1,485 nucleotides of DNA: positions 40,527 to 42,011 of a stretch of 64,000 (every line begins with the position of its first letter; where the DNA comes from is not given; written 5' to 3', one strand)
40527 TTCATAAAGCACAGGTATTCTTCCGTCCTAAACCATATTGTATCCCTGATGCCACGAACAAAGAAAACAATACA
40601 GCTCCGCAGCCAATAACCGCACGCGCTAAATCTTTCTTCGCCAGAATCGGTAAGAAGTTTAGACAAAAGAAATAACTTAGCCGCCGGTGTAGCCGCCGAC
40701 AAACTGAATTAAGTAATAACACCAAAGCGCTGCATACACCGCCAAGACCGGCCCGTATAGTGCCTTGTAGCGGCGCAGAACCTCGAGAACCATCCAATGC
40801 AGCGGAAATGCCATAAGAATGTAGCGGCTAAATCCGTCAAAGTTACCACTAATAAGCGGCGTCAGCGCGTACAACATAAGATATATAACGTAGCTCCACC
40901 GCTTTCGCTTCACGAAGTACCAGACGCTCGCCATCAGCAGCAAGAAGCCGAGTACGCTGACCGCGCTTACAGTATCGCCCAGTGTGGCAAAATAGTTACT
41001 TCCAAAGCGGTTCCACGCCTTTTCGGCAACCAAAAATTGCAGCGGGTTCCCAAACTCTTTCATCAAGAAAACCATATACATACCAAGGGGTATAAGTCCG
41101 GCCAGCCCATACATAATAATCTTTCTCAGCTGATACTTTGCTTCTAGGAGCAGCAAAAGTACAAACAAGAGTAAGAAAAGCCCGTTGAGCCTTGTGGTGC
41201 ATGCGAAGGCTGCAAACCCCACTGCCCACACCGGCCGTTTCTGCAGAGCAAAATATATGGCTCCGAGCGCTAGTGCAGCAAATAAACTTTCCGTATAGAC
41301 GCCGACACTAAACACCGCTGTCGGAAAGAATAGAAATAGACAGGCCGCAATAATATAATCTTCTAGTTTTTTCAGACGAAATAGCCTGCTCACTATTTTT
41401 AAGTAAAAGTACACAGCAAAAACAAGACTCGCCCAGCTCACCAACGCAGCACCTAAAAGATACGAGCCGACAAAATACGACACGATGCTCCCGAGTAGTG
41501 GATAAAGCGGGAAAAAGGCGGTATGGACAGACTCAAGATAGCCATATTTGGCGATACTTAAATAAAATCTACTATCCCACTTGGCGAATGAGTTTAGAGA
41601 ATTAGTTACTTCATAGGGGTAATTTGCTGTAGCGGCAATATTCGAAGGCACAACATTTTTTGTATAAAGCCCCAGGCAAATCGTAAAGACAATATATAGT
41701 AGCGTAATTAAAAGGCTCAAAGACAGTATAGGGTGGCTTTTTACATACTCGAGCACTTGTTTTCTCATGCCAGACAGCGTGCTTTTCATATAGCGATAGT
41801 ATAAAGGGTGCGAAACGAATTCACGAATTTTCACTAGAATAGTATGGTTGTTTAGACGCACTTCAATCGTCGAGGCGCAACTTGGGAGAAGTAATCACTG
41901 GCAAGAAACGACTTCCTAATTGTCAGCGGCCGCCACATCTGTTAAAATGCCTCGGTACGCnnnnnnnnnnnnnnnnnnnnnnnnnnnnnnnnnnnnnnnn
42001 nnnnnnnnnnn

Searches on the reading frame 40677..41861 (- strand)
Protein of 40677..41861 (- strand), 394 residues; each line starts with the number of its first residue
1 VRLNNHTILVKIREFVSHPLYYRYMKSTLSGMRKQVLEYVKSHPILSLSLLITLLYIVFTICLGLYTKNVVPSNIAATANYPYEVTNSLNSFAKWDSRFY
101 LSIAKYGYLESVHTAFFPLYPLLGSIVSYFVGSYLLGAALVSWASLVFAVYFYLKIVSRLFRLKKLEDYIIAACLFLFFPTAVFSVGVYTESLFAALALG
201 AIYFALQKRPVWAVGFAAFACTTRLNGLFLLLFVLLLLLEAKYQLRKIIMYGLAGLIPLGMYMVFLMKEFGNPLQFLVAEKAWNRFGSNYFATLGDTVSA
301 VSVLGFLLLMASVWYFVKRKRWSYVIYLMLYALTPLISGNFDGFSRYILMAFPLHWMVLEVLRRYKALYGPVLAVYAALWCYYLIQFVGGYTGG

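Call 98: search_protein_families(library=pfam, proteins=[window:40677-41861:-], max_evalue=0.001)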
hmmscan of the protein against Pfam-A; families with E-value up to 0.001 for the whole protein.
window:40677-41861:- (394 aa): 1 family
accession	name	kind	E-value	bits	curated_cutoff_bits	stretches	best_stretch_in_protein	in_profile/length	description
PF04188.19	Mannosyl_trans2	-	1.5e-10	41.5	22.4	1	54-244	17-219/443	Mannosyltransferase (PIG-V)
